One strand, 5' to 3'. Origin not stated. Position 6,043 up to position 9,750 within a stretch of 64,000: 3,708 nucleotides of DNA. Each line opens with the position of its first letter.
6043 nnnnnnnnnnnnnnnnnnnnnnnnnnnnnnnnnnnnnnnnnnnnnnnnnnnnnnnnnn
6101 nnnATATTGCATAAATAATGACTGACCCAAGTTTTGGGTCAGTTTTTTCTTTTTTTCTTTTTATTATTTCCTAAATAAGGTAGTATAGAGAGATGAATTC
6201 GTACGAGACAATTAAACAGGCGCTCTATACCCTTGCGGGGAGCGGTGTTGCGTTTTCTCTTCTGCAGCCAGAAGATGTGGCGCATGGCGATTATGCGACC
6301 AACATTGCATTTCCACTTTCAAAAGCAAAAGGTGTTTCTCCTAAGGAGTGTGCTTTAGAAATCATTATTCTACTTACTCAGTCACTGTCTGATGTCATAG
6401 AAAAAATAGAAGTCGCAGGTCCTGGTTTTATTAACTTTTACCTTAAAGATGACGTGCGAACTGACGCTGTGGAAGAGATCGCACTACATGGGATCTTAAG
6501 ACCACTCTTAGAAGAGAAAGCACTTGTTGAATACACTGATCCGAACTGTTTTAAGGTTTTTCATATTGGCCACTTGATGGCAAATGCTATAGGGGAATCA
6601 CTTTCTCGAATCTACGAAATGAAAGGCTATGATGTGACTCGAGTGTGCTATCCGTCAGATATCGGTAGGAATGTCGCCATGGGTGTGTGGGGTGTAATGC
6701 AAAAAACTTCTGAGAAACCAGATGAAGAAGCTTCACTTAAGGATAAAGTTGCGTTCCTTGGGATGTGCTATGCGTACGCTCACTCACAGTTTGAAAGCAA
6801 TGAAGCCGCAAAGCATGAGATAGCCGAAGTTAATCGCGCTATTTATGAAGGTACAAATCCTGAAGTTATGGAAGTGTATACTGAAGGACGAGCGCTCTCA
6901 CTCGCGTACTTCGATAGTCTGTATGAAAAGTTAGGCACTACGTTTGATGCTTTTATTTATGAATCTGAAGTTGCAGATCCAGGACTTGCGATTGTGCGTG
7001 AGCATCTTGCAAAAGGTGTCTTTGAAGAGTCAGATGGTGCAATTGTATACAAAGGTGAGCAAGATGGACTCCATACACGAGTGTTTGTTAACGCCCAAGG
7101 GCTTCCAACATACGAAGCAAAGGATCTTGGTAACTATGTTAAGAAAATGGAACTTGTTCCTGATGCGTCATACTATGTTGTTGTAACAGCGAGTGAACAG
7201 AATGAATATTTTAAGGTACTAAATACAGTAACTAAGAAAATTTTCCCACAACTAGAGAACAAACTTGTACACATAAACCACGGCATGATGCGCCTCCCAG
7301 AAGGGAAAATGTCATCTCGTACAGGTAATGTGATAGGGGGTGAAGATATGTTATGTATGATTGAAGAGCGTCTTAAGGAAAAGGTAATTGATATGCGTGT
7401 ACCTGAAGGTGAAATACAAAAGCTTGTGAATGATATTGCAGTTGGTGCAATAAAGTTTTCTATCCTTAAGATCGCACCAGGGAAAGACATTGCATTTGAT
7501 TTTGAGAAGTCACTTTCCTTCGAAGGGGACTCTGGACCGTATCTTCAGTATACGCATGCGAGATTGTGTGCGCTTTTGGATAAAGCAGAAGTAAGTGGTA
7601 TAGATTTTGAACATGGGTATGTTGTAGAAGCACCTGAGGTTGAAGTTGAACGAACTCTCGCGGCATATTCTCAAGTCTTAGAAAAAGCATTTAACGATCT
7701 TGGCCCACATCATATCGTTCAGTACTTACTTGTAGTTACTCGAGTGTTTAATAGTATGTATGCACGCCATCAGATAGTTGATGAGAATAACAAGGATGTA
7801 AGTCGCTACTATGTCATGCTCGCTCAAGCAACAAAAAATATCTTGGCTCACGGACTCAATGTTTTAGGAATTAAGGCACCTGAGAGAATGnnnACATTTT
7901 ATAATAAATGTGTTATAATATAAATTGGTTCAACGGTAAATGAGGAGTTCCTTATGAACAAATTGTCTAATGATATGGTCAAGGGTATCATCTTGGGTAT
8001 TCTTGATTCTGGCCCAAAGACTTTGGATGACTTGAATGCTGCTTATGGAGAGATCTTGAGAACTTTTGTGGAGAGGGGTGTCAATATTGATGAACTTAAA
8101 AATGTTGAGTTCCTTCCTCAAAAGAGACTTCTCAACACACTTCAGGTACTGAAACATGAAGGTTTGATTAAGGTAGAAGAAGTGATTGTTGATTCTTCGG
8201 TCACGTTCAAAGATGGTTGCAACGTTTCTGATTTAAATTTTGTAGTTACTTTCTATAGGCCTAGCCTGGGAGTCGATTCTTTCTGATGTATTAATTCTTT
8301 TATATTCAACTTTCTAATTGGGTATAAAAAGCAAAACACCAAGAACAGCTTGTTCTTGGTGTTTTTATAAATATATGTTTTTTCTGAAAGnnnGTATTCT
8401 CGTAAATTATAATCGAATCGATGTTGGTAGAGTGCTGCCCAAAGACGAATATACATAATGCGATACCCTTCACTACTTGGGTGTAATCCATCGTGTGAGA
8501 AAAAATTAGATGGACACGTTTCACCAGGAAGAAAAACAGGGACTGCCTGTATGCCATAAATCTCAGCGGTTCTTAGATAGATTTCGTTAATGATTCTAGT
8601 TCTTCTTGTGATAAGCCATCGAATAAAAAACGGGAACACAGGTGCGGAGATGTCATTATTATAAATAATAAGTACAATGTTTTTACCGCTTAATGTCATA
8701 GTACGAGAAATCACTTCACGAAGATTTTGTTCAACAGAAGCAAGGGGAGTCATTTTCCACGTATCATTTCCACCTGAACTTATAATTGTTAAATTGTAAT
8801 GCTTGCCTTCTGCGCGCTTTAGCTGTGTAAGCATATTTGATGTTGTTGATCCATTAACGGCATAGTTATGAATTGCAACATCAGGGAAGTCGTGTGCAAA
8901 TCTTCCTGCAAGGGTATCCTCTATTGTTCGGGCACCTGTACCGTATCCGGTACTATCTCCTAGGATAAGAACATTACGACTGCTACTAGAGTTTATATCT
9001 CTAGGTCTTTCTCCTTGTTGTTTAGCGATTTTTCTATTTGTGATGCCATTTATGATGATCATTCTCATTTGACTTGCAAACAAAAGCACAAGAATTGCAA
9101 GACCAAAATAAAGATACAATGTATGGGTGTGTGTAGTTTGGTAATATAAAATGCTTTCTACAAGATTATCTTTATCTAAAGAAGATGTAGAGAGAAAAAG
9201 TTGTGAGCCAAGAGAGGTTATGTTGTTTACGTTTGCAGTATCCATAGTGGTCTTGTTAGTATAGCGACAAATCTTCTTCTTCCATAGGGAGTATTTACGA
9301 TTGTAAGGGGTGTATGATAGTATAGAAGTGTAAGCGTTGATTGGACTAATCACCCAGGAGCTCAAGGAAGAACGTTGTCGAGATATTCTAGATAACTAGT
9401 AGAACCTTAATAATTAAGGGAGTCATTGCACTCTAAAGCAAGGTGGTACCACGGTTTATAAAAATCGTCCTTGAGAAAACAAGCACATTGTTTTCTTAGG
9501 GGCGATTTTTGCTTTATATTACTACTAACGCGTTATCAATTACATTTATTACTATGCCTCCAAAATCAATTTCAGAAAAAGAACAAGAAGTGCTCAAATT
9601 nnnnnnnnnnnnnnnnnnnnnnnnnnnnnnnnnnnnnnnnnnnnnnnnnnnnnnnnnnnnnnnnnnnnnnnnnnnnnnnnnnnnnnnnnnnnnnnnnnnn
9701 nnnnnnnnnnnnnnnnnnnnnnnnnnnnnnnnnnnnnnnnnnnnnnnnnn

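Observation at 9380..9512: Compact T-box riboswitch upstream of ileS, possibly with an AUA specifier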

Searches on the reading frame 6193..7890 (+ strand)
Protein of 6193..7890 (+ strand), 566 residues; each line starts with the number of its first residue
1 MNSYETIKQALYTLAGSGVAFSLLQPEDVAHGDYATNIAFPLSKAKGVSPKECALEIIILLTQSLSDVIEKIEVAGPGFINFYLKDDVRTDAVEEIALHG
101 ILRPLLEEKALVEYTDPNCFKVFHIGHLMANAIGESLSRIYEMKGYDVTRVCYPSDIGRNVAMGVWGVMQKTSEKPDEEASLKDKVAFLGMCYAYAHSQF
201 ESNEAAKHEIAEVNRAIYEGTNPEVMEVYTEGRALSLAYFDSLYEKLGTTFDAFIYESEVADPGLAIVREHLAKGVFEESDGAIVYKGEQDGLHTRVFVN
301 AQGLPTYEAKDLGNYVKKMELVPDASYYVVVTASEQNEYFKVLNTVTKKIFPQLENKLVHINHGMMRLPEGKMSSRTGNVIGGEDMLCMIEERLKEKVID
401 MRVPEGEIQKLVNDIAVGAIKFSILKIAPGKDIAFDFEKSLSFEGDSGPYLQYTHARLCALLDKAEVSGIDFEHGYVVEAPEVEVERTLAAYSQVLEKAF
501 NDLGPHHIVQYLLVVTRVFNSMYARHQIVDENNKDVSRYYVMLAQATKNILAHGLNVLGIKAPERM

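Call 10: search_protein_families(library=pfam, proteins=[window:6193-7890:+])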
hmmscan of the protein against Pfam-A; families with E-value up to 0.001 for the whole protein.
window:6193-7890:+ (566 aa): 4 families
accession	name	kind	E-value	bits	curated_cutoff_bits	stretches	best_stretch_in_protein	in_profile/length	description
PF00750.26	tRNA-synt_1d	-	2.8e-33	115.8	23.3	1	108-437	20-349/349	tRNA synthetases class I (R), catalytic domain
PF05746.21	DALR_1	-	2.5e-23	82.8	22.3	1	451-566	1-117/117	DALR anticodon binding domain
PF03485.21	Arg_tRNA_synt_N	-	3e-17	63.5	21.5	1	6-84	6-85/85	Arginyl tRNA synthetase N terminal domain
PF00133.28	tRNA-synt_1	-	0.00032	20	22.7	0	117-158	32-73/414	tRNA synthetases class I (I, L, M and V)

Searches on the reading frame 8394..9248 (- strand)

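Call 10: search_protein_families(library=pfam, proteins=[window:8394-9248:-])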
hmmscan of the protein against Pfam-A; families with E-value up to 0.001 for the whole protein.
window:8394-9248:- (285 aa): 2 families
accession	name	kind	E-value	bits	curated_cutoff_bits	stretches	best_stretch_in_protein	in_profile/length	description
PF13472.12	Lipase_GDSL_2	-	2.4e-21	77.5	32.9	1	96-264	2-178/178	GDSL-like Lipase/Acylhydrolase family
PF00657.28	Lipase_GDSL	-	1.9e-11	44.9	23.6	1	93-266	1-205/208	GDSL-like Lipase/Acylhydrolase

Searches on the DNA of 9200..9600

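Call 4: search_rna_families(source=window, start=9200, end=9600, threshold=evalue, max_evalue=10, show_alignments=5)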
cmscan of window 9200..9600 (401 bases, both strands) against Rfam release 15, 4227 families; matches with E-value up to 10: 7.
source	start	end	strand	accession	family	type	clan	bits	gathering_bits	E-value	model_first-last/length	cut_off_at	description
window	9328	9475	+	RF00230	T-box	Cis-reg; leader;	-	39.2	93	2.1e-07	1-219/219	no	T-box leader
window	9456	9522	-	RF02074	STnc240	Gene; sRNA;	-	23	55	0.39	1-77/77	no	Enterobacterial sRNA STnc240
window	9456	9514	+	RF03556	mir-559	Gene; miRNA;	-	18.9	95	0.52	1-91/91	no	mir-559 microRNA precursor family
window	9463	9507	+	RF00969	mir-556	Gene; miRNA;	-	16.8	84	2.4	1-88/88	no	mir-556 microRNA precursor family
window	9505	9600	-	RF00636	NRON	Gene;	-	13.8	50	0.09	113-370/370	5'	ncRNA Repressor of NFAT (nuclear factor of activated T cells)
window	9482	9583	-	RF00114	S15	Cis-reg; leader;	CL00121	12.9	39.5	1.6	1-117/117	no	Ribosomal S15 leader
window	9329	9367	-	RF02202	UCA1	Gene; lncRNA;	-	9.6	80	8.3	35-75/75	no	Urothelial cancer associated 1 conserved region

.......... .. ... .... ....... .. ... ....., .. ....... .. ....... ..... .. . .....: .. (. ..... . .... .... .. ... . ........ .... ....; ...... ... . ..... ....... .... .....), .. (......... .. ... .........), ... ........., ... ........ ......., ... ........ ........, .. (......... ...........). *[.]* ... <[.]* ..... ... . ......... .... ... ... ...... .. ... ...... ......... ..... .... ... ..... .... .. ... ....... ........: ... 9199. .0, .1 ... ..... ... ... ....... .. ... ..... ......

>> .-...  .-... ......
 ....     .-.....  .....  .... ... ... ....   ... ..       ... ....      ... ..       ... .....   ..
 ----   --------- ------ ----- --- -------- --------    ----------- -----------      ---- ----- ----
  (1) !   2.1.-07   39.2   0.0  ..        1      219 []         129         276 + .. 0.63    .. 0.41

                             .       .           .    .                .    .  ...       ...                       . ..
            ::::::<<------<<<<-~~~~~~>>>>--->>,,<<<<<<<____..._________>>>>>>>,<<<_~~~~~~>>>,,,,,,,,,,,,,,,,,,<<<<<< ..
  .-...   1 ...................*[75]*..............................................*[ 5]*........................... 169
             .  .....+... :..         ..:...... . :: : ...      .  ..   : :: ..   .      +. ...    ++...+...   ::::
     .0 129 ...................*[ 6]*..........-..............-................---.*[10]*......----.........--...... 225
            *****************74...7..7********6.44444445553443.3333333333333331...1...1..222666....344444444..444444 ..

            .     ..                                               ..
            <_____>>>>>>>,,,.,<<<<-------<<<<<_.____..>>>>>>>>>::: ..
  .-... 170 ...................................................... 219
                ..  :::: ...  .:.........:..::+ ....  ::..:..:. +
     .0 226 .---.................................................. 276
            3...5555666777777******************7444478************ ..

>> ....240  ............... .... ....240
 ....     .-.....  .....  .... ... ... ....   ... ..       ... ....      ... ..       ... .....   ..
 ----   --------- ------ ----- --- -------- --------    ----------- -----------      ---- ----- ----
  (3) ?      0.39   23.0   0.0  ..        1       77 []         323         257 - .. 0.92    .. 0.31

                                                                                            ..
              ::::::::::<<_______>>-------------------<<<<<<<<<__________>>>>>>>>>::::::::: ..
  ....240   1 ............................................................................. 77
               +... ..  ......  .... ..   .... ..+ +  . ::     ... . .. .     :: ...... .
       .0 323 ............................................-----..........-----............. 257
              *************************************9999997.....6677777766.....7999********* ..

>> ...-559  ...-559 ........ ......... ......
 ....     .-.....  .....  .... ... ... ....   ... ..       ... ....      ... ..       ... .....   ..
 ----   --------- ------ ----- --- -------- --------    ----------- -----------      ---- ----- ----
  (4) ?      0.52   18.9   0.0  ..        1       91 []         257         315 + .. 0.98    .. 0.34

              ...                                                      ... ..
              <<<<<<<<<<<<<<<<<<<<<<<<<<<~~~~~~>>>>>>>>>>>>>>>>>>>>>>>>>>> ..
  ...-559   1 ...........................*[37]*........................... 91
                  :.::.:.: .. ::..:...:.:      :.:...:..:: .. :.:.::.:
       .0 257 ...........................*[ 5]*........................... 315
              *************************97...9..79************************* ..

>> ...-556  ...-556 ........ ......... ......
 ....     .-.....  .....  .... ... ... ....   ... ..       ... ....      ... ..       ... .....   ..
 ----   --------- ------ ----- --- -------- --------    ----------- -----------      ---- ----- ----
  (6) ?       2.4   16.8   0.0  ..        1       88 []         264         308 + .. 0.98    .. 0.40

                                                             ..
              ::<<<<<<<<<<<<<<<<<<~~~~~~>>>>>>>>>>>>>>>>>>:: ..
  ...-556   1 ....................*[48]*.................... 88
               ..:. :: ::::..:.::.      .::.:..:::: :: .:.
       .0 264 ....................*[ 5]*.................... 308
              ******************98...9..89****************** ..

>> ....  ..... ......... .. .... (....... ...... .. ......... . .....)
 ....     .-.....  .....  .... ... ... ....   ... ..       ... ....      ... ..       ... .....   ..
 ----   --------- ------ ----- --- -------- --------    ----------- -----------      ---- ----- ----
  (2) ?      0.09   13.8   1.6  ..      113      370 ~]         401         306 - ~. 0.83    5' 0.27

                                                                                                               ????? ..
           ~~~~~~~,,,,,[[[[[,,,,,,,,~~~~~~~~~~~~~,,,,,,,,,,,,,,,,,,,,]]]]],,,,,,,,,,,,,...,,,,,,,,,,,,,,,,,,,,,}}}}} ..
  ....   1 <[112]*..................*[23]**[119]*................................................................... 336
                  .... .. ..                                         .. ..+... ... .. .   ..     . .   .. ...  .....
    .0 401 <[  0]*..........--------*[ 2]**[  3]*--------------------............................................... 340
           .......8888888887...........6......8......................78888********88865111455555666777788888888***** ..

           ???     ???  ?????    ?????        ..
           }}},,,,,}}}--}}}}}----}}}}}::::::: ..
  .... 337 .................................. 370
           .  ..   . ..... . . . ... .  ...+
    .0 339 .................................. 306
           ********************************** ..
